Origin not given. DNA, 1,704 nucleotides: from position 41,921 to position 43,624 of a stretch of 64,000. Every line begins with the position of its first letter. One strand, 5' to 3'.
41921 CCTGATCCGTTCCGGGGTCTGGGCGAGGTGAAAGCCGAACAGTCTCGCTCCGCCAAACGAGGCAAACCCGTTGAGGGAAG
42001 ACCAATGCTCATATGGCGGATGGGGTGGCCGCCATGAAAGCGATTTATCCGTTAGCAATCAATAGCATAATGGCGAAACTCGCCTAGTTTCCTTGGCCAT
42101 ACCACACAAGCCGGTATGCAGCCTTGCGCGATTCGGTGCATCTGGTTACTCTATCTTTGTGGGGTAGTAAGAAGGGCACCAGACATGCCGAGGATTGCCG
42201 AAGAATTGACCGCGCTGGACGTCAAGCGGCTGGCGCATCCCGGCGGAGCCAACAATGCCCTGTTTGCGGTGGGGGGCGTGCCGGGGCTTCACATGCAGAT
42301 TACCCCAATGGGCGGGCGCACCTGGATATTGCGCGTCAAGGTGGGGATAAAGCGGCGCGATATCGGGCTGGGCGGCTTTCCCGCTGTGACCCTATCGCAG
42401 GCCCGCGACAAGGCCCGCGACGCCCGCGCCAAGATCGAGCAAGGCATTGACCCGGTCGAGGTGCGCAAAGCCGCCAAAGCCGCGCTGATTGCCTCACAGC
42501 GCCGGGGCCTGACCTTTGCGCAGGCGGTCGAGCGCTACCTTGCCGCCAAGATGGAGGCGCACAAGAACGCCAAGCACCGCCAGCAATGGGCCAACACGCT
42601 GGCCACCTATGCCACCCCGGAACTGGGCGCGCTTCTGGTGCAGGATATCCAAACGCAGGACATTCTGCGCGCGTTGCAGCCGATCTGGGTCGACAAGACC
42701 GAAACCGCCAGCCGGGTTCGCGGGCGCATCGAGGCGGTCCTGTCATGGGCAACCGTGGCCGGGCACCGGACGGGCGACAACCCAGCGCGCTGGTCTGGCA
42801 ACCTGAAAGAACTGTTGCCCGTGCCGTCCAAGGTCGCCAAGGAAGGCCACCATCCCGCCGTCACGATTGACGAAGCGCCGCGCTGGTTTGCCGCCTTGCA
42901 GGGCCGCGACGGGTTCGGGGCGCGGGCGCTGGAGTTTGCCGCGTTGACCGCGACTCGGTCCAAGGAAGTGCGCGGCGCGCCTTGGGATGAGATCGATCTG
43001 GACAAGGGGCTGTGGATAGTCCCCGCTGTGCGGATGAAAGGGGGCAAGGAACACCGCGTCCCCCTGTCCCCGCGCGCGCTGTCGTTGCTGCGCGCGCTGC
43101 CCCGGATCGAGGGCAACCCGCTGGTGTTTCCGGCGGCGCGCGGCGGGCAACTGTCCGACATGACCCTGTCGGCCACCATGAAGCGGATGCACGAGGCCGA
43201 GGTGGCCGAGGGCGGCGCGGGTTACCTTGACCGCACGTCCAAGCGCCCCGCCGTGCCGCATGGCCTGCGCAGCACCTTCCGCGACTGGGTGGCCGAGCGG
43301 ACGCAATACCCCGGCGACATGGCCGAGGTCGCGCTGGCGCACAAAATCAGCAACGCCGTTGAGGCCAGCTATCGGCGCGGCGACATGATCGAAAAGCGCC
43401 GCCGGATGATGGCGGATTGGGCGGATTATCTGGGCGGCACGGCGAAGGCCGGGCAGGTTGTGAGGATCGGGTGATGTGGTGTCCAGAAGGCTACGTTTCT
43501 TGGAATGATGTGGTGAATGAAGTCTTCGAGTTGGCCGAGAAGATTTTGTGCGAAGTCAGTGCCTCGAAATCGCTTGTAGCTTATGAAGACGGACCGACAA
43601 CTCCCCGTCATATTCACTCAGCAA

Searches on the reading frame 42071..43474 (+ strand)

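Call 92: search_protein_families(library=pfam, proteins=[window:42071-43474:+], max_evalue=0.0001)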
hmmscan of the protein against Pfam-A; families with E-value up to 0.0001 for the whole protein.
window:42071-43474:+ (467 aa): 3 families
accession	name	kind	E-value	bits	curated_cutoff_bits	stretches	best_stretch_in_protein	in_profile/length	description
PF22022.2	Phage_int_M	-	6.6e-28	97.2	27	1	149-243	1-95/96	Phage integrase central domain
PF13356.12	Arm-DNA-bind_3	-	1.4e-18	67.2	27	1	46-135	1-83/83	Arm DNA-binding domain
PF00589.27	Phage_integrase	-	1.8e-15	57.6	27.1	1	286-436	27-167/172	Phage integrase family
